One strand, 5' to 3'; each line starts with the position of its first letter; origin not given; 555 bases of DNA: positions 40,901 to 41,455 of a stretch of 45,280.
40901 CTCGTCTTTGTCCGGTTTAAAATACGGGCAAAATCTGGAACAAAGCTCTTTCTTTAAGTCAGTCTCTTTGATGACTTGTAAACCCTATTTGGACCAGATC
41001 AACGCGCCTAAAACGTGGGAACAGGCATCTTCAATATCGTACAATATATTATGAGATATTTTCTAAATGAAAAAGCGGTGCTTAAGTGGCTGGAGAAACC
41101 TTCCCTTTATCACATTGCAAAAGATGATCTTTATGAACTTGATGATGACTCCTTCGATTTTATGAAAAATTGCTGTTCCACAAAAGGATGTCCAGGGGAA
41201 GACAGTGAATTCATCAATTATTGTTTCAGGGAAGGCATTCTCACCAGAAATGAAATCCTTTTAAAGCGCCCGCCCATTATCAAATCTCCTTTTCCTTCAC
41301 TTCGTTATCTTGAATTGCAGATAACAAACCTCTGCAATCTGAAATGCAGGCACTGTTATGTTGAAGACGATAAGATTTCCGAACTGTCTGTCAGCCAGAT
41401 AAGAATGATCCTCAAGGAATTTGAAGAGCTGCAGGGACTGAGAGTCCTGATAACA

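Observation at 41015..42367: Radical SAM/SPASM gene followed by an unannotated 20-codon Cys-rich ORF: candidate new RiPP maturase-precursor pair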

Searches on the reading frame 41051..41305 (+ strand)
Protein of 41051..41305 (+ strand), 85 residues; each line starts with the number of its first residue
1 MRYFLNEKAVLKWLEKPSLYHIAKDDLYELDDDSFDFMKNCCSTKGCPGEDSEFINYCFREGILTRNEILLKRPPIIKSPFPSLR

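Call 51: search_solved_structures(query=A5, max_evalue=10, show_alignments=3)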
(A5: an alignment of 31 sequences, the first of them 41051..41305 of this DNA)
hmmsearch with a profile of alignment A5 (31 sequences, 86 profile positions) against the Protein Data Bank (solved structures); distinct sequences matched with E-value up to 10: 2.
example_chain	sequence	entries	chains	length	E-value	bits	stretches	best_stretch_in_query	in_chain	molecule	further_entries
3khe_A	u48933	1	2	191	0.79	13.3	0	35-68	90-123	Calmodulin-like domain protein kinase isoform 3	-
3q5i_A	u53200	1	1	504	3.9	11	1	26-73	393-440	Protein kinase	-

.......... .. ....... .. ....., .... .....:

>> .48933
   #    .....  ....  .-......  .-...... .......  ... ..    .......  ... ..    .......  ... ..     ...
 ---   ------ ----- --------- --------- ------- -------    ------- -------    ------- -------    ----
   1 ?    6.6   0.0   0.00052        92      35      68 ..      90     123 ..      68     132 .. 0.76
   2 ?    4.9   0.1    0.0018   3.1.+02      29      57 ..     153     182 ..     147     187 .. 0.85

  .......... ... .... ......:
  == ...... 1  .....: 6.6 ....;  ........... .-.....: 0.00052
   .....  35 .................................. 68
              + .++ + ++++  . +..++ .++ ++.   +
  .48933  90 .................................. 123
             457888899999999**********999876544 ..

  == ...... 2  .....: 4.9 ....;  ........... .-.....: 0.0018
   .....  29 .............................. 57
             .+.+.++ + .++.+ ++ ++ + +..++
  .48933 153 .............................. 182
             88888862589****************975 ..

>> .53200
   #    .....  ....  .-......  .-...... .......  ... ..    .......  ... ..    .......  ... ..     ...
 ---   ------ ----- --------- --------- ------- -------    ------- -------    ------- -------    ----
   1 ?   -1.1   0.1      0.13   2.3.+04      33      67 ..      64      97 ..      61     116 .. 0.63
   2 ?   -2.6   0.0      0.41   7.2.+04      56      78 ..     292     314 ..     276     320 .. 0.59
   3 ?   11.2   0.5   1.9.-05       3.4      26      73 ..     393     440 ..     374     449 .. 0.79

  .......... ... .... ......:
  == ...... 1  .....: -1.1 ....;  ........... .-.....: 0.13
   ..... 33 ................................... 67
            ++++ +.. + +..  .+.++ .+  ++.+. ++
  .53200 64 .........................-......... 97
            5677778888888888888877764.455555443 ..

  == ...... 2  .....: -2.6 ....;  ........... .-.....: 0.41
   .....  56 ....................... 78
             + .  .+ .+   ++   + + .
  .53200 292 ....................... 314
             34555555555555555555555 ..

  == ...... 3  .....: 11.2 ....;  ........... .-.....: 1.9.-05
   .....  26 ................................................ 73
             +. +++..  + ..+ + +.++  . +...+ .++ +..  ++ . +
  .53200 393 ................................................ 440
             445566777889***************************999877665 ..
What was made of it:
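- Tried and rejected: N-terminal domain profile against PDB sequences: only chance hits (call 51).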

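Call 64: predict_structure(alignment_id=A6)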
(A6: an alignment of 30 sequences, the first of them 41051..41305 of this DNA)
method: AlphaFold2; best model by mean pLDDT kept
length: 85 residues; sequences in the alignment: 30
mean_pLDDT: 82.2   pTM: 0.66
mean pLDDT of the five models: 82.2, 80.0, 79.1, 78.3, 78.2
residues with pLDDT >= 90: 19; 70-90: 51; 50-70: 13; < 50: 2
segments of 3 or more residues with pLDDT < 50: none
pLDDT, mean of each block of 10 residues (from residue 1): 88 85 90 89 83 87 86 65 50
secondary structure, 60 per line:
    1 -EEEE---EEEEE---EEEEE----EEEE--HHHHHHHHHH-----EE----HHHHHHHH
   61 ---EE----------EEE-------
elements in order: E2-5 E9-13 E17-21 E26-29 H32-41 H53-60 E76-78

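Call 68: fold_search(model_id=the predicted structure, library=pdb)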
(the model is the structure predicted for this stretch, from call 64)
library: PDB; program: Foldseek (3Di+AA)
matches with E <= 10: 138; with E <= 0.001: 0
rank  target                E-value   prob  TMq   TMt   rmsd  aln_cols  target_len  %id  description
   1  5v1v_A                1.9e-01  0.90  0.54  0.52   5.8        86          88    9  TbiB1 in Complex with the TbiA(alpha) Leader Peptide (released 2018-09-05)
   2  5v1u_D                7.6e-01  0.28  0.38  0.39   7.9        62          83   11  TbiB1 in Complex with the TbiA(beta) Leader Peptide (released 2018-09-05)
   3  5v1t_A                8.1e-01  0.33  0.48  0.11   7.6        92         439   16  Crystal structure of Streptococcus suis SuiB bound to precursor peptide SuiA (released 2017-08-30)
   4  6jx3_B                8.7e-01  0.60  0.55  0.55   6.2        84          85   10  Lasso peptide synthetase B1 complexed with the leader peptide (released 2019-06-26)
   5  5v1u_C                8.7e-01  0.28  0.38  0.38   7.8        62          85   11  TbiB1 in Complex with the TbiA(beta) Leader Peptide (released 2018-09-05)
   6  5v1u_A                1.4e+00  0.44  0.53  0.54   5.5        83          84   11  TbiB1 in Complex with the TbiA(beta) Leader Peptide (released 2018-09-05)
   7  1pz4                  1.4e+00  0.07  0.23  0.18   9.3        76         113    8  The structural determination of an insect (mosquito) Sterol Carrier Protein-2 with a ligand bound C16 Fatty Acid at 1.35 (released 2003-09-30)
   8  7hqt_B                1.7e+00  0.05  0.19  0.08  10.2        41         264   20  PanDDA analysis group deposition -- Crystal Structure of FatA in complex with Z104503564 (released 2025-08-13)
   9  5v1u_B                1.9e+00  0.33  0.51  0.50   5.8        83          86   10  TbiB1 in Complex with the TbiA(beta) Leader Peptide (released 2018-09-05)
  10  9hrr_A                2.2e+00  0.03  0.19  0.07  12.1        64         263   19  Crystal structure of Arabidopsis thaliana Fatty Acid Thioesterase A in an apo state (released 2025-08-13)
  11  7hqq_A                2.5e+00  0.02  0.20  0.08  12.8        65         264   18  PanDDA analysis group deposition -- Crystal Structure of FatA in complex with Z1198147845 (released 2025-08-13)
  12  3bdq_B                2.5e+00  0.02  0.20  0.17  10.4        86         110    7  Room Tempreture Crystal Structure of Sterol Carrier Protein-2 Like-2 (released 2008-01-01)
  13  2cmb                  2.5e+00  0.01  0.14  0.07  12.9        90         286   12  Structural Basis for Inhibition of Protein Tyrosine Phosphatase 1B by Isothiazolidinone Heterocyclic Phosphonate Mimetic (released 2006-08-17)
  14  4v1u_A                2.8e+00  0.10  0.41  0.07   5.6        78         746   14  Heterocyclase in complex with substrate and Cofactor (released 2015-01-14)
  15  7hsv_B                2.8e+00  0.03  0.19  0.07  10.3        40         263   18  PanDDA analysis group deposition -- Crystal Structure of FatA in complex with Z2643472210 (released 2025-08-13)
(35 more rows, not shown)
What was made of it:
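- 41051..41260 (+): N-terminal domain of about 70 residues, a putative peptide-recognition (RRE-like) domain. E-values are 0.19 or worse (call 68).
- On RRE / PqqD-like peptide-recognition domain: E-values are 0.19 or worse (calls 64, 68).
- The N-terminal domain's best fold matches are RRE domains (call 68).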
